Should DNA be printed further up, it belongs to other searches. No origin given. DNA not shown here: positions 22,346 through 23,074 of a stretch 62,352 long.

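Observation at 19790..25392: Seven-gene translationally coupled operon: DUF456, mini-ABC ATPase, MacB-type permease, two CxxC secreted paralogs, BatA_N protein and an atypical dihydroorotase (candidate metal-acquisition/zinc-sparing system)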

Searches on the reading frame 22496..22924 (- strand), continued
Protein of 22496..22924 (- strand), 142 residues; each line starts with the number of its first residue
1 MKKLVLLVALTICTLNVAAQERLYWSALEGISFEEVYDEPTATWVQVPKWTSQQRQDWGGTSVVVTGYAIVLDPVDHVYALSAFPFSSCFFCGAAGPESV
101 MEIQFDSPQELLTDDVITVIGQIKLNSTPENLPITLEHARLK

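Call 63: search_protein_families(library=pfam, proteins=[L090:5574-6095:-, L113:5444-5857:-, L088:5662-6033:-, L074:1441-2652:+, L120:2597-3568:-, L074:328-996:+, L074:8406-9818:+, L105:6477-7070:+, L105:7131-7544:+, L120:4776-5228:-], max_evalue=0.001)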
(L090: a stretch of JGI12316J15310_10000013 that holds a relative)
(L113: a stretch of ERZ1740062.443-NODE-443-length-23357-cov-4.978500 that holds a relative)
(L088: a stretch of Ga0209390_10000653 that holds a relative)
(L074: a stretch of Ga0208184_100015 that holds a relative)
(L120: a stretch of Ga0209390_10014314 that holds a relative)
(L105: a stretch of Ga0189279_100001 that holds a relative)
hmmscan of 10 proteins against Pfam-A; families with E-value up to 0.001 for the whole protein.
L090:5574-6095:- (173 aa): 1 family
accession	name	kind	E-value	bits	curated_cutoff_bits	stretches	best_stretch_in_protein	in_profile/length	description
PF03203.19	MerC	-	7.8e-18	65.5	27.6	1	48-159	1-108/108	MerC mercury resistance protein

L113:5444-5857:- (137 aa): 1 family
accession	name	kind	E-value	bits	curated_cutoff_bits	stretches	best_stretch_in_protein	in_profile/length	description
PF03203.19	MerC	-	8.7e-19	68.5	27.6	1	12-123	1-107/108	MerC mercury resistance protein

L088:5662-6033:- (123 aa): 1 family
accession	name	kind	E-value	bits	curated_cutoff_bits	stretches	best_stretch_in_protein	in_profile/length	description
PF03203.19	MerC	-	4e-15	56.8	27.6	1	11-115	1-108/108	MerC mercury resistance protein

L074:1441-2652:+ (403 aa): 4 families
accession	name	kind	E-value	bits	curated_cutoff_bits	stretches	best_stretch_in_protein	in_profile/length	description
PF02492.25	cobW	-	5.3e-57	192.7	20.7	1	5-210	1-179/180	CobW/HypB/UreG, nucleotide-binding domain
PF07683.19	CobW_C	-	2.6e-26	91.7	22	1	256-375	1-94/94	Cobalamin synthesis protein cobW C-terminal domain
PF03193.22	RsgA_GTPase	-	1.3e-05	25.5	30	0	6-37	108-138/174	RsgA GTPase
PF00009.33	GTP_EFTU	-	0.00021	21.4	26.5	0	9-57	8-56/188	Elongation factor Tu GTP binding domain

L120:2597-3568:- (323 aa): 4 families
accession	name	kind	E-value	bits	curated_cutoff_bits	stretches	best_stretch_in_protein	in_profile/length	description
PF02492.25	cobW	-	5.3e-47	160.2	20.7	1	10-178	2-173/180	CobW/HypB/UreG, nucleotide-binding domain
PF07683.19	CobW_C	-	9.4e-14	51.5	22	1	220-314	1-94/94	Cobalamin synthesis protein cobW C-terminal domain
PF13401.12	AAA_22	-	0.00035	21.3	27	1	10-50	7-33/130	AAA domain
PF01637.24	ATPase_2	-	0.00094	19.5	33.2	0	7-62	19-75/225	ATPase domain predominantly from Archaea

L074:328-996:+ (222 aa): 1 family
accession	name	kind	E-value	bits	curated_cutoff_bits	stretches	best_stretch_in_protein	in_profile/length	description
PF01227.27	GTP_cyclohydroI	-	1.7e-59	200.7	27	1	41-217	1-177/179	GTP cyclohydrolase I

L074:8406-9818:+ (470 aa): 2 families
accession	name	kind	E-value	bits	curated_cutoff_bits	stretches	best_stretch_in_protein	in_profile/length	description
PF00245.25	Alk_phosphatase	-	4.1e-73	247.2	24.4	1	40-465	1-422/423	Alkaline phosphatase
PF01676.23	Metalloenzyme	-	4e-07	30.2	24.3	1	251-330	127-204/252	Metalloenzyme superfamily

L105:6477-7070:+ (197 aa): 0 families

L105:7131-7544:+ (137 aa): 1 family
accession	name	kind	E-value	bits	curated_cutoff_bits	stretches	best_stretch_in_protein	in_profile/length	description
PF01475.25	FUR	-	6.8e-09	36.4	23.1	1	17-104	4-91/121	Ferric uptake regulator family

L120:4776-5228:- (150 aa): 1 family
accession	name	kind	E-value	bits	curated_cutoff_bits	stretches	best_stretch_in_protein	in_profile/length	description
PF03203.19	MerC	-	2e-22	80.2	27.6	1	24-132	1-107/108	MerC mercury resistance protein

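Call 70: search_dna_similar(query=L123:5668-7008:+, collection=plasmids, mode=protein, max_evalue=0.001, max_rows=30)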
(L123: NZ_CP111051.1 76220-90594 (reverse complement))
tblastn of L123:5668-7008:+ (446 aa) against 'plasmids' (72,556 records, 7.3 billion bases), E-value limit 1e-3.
Records with a match: 124; places in all: 126; records where one place covers at least 80% of the query: 94.
Best place of each record, by identity: >=99% 1; <60% 123.
By first word of the organism name: Phaeobacter 56; Deinococcus 16; Rhizobium 10; Paracoccus 9; Shinella 5; Sinorhizobium 3; Bacillus 3; Rhodobacteraceae 2; Ensifer 2; Microvirga 2; and 16 more.
By predicted mobility (MOB-suite, as given by PLSDB): non-mobilizable 100; mobilizable 21; conjugative 3.
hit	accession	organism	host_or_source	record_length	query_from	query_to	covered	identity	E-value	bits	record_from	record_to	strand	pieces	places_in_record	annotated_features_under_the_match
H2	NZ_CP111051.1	Chondrinema litorale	Seaweed,red alga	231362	1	446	100%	100.0%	0e+0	848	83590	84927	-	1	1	ABC transporter permease | DUF3299 domain-containing protein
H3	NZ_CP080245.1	Polymorphobacter sp. PAMC 29334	Megaspora,lichen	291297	38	356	72%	37.3%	2e-67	240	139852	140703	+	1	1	ABC transporter permease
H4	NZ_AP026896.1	Aeromonas caviae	Microbe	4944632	37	444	91%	27.9%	4e-28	125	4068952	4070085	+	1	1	none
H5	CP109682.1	Pseudomonas aeruginosa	Homo sapiens,whole organism,swab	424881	37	444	91%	25.3%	1e-24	114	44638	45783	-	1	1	ABC transporter permease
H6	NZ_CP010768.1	Phaeobacter piscinae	cell culture,fish larvae aquaculture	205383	37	440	91%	24.9%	2e-33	141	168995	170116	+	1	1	ABC transporter permease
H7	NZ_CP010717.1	Phaeobacter piscinae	cell culture,fish larvae aquaculture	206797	37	440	91%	24.9%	2e-33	141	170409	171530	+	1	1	ABC transporter permease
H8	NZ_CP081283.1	Phaeobacter inhibens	-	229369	37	440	91%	24.8%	9e-31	133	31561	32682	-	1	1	ABC transporter permease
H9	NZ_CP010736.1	Phaeobacter inhibens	cell culture,clam larvae aquaculture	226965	37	440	91%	24.8%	1e-30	133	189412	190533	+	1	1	ABC transporter permease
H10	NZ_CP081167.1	Phaeobacter inhibens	-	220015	37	440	91%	24.8%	2e-30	132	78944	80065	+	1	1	ABC transporter permease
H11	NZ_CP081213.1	Phaeobacter inhibens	-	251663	37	440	91%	24.8%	2e-30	132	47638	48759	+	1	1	ABC transporter permease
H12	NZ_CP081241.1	Phaeobacter inhibens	-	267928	37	440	91%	24.8%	2e-30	132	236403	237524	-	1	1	ABC transporter permease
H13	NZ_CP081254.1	Phaeobacter inhibens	-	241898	37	440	91%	24.8%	2e-30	132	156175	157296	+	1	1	ABC transporter permease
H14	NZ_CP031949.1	Phaeobacter inhibens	-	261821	37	440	91%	24.8%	3e-30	131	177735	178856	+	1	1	ABC transporter permease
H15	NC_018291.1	Phaeobacter inhibens DSM 17395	-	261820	37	440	91%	24.8%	3e-30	131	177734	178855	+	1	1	ABC transporter permease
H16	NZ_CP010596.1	Phaeobacter inhibens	cell culture,biofilm boat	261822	37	440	91%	24.8%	3e-30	131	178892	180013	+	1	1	ABC transporter permease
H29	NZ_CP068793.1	Deinococcus radiodurans R1 = ATCC 13939 = DSM 20539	cell culture,Orsay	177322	38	438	90%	24.5%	2e-32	137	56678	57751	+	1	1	ABC transporter permease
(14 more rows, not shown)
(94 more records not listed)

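Call 71: get_annotated_region(hit=H5, flank=3500)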
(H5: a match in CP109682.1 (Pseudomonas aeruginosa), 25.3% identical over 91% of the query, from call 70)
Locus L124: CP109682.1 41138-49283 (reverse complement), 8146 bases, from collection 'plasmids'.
description: Pseudomonas aeruginosa strain 2017-45-169 plasmid p2017-45-169_2, complete sequence
organism: Pseudomonas aeruginosa (NCBI taxid 287)
taxonomy: Bacteria; Pseudomonadota; Gammaproteobacteria; Pseudomonadales; Pseudomonadaceae; Pseudomonas; Pseudomonas aeruginosa
host: -; source: Homo sapiens,whole organism,swab; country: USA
typing (MOB-suite, as given by PLSDB): non-mobilizable
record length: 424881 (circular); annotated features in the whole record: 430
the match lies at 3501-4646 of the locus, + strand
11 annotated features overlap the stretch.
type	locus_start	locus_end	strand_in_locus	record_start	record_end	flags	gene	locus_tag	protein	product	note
CDS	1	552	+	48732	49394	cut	-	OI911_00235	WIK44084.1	50S ribosomal protein L11 methyltransferase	-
CDS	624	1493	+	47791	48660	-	trxA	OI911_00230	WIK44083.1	thioredoxin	-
CDS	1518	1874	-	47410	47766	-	-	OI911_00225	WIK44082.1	hypothetical protein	-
CDS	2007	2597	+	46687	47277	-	-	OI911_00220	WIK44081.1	DUF2796 domain-containing protein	-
CDS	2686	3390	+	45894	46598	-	-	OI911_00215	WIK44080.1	ABC transporter ATP-binding protein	-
CDS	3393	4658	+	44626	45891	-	-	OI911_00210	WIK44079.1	ABC transporter permease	-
CDS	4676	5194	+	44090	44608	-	-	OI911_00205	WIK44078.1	DUF3299 domain-containing protein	-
CDS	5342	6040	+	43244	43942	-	oprG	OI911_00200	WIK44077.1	outer membrane protein OprG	-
CDS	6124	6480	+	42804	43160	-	-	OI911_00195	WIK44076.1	SirB2 family protein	-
CDS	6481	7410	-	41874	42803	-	-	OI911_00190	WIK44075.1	NAD-dependent epimerase/dehydratase family protein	-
CDS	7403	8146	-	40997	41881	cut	-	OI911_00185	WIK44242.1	NAD(P)-dependent oxidoreductase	-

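Call 72: get_annotated_region(hit=H15, flank=4000)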
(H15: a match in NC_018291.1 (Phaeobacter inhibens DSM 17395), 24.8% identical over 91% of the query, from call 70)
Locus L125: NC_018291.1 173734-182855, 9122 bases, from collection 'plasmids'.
description: Phaeobacter inhibens DSM 17395 plasmid pPGA1_262, complete sequence
organism: Phaeobacter inhibens DSM 17395 (NCBI taxid 391619)
taxonomy: Bacteria; Pseudomonadota; Alphaproteobacteria; Rhodobacterales; Roseobacteraceae; Phaeobacter; Phaeobacter inhibens; Phaeobacter inhibens DSM 17395
host: -; source: -; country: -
typing (MOB-suite, as given by PLSDB): non-mobilizable; replicon rep_cluster_377
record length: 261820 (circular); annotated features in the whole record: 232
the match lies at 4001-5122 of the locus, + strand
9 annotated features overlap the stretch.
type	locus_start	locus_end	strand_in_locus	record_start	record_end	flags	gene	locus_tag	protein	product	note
CDS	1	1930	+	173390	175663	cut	-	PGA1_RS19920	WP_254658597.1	glycosyltransferase family 2 protein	-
CDS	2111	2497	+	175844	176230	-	-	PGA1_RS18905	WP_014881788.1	Fur family transcriptional regulator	GO:0006355 - regulation of DNA-templated transcription [Evidence IEA]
CDS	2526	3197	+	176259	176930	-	-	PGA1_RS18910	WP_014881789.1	DUF2796 domain-containing protein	-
CDS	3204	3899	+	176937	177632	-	-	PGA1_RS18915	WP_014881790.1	ATP-binding cassette domain-containing protein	-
CDS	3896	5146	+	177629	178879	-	-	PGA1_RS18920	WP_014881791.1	ABC transporter permease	-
CDS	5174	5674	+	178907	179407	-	-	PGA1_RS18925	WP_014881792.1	DUF3299 domain-containing protein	-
CDS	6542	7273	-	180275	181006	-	istB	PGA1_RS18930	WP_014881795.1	IS21-like element helper ATPase IstB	-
CDS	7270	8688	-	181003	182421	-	istA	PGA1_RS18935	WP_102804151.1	IS21 family transposase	-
CDS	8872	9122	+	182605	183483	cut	-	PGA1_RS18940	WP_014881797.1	LysR family transcriptional regulator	GO:0006355 - regulation of DNA-templated transcription [Evidence IEA]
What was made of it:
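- On Zrg / PA4063-66 zinc-starvation ABC system: The order is the same in L124 and L125 (calls 71, 72).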

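Call 73: get_annotated_region(hit=H29, flank=4000)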
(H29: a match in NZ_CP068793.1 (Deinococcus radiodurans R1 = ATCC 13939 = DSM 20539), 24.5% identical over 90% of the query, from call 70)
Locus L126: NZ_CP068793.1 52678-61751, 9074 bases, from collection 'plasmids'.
description: Deinococcus radiodurans R1 = ATCC 13939 = DSM 20539 strain R1 plasmid pMP1, complete sequence
organism: Deinococcus radiodurans R1 = ATCC 13939 = DSM 20539 (NCBI taxid 243230)
taxonomy: Bacteria; Deinococcota; Deinococci; Deinococcales; Deinococcaceae; Deinococcus; Deinococcus radiodurans; Deinococcus radiodurans R1 = ATCC 13939 = DSM 20539
host: -; source: cell culture,Orsay; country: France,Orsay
typing (MOB-suite, as given by PLSDB): mobilizable; relaxase MOBP
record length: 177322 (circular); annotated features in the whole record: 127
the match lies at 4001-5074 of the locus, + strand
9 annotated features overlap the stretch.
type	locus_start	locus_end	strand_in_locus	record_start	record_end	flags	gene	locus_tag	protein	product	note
CDS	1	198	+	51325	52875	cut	-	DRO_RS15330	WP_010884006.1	sensor domain-containing diguanylate cyclase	-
CDS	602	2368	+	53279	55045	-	-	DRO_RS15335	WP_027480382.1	alkaline phosphatase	-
CDS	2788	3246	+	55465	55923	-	-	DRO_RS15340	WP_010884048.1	hypothetical protein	-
CDS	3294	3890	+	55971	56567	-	-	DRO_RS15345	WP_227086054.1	ATP-binding cassette domain-containing protein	-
CDS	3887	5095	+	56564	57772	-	-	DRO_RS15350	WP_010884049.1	ABC transporter permease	-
CDS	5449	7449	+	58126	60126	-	-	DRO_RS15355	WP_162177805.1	hypothetical protein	-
CDS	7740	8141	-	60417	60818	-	dhaM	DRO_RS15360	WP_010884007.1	dihydroxyacetone kinase phosphoryl donor subunit DhaM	-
CDS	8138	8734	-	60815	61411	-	dhaL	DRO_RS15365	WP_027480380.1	dihydroxyacetone kinase subunit DhaL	GO:0006071 - glycerol metabolic process [Evidence IEA]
CDS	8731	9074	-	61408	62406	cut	dhaK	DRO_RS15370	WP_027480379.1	dihydroxyacetone kinase subunit DhaK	GO:0006071 - glycerol metabolic process [Evidence IEA]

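Call 78: get_annotated_region(hit=H3, flank=5000)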
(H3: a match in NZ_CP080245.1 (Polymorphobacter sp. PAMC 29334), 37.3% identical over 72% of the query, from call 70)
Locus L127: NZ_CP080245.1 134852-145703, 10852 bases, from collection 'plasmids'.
description: Polymorphobacter sp. PAMC 29334 plasmid p29334-2, complete sequence
organism: Polymorphobacter sp. PAMC 29334 (NCBI taxid 2862331)
taxonomy: Bacteria; Pseudomonadota; Alphaproteobacteria; Sphingomonadales; Sphingosinicellaceae; Polymorphobacter; Polymorphobacter sp. PAMC 29334
host: -; source: Megaspora,lichen; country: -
typing (MOB-suite, as given by PLSDB): non-mobilizable
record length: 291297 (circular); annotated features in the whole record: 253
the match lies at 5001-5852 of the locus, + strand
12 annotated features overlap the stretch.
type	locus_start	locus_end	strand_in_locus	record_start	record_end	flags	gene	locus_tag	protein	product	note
CDS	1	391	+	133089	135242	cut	-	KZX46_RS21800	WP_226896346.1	TonB-dependent receptor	-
CDS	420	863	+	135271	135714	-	-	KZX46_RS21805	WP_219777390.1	transcriptional repressor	GO:0006355 - regulation of DNA-templated transcription [Evidence IEA]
CDS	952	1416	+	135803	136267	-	-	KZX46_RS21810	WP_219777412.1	transcriptional repressor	GO:0006355 - regulation of DNA-templated transcription [Evidence IEA]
CDS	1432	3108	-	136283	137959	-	-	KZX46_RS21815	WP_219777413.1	peptidase S10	-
CDS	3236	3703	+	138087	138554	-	-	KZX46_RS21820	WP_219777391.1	MerC domain-containing protein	-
CDS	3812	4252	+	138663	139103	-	-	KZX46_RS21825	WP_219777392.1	hypothetical protein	-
CDS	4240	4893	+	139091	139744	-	-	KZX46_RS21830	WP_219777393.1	ATP-binding cassette domain-containing protein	-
CDS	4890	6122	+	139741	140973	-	-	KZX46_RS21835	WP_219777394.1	ABC transporter permease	-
CDS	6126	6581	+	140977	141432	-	-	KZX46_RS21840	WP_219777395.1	DUF3299 domain-containing protein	-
CDS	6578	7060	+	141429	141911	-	-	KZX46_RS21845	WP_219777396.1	DUF3299 domain-containing protein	-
CDS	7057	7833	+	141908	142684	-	-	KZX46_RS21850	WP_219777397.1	phosphatase PAP2 family protein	-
CDS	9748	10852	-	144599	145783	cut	-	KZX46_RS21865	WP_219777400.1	helix-turn-helix transcriptional regulator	-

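Call 79: search_protein_families(library=pfam, proteins=[L126:602-2368:+, L126:2788-3246:+, L126:5449-7449:+, L124:4676-5194:+, L124:3393-4658:+, L124:2007-2597:+], max_evalue=0.001)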
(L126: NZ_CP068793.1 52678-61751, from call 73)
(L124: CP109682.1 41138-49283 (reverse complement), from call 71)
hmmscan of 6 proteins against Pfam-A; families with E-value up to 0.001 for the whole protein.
L126:602-2368:+ (588 aa): 3 families
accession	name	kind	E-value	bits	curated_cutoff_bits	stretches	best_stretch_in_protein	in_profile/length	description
PF00245.25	Alk_phosphatase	-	1e-60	206.4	24.4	1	125-581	1-422/423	Alkaline phosphatase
PF01676.23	Metalloenzyme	-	0.00045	20.2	24.3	0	340-435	109-203/252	Metalloenzyme superfamily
PF17957.7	Big_7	-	0.00058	20.9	24.1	0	23-91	7-70/70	Bacterial Ig domain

L126:2788-3246:+ (152 aa): 0 families

L126:5449-7449:+ (666 aa): 0 families

L124:4676-5194:+ (172 aa): 1 family
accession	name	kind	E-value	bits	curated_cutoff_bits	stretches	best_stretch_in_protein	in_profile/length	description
PF11736.14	DUF3299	-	2e-47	161.2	22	1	30-165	1-138/139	Protein of unknown function (DUF3299)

L124:3393-4658:+ (421 aa): 2 families
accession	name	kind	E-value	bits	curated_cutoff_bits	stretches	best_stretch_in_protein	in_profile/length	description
PF02687.27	FtsX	-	3.1e-19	69.6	25.5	1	294-412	2-119/120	FtsX-like permease C-terminal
PF12704.14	MacB_PCD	-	3.2e-14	54.1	27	1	19-262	2-205/207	MacB-like periplasmic core domain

L124:2007-2597:+ (196 aa): 1 family
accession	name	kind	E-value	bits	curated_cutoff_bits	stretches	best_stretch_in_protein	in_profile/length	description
PF10986.14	ZrgA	-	1.5e-56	191.3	27.4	1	32-196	1-161/161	ZrgA family zinc uptake protein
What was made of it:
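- tblastn from the Chondrinema permease recovers the PA4063-66 locus and the Phaeobacter locus Fur-ZrgA-ABC-permease-DUF3299 (calls 70-72, 79).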
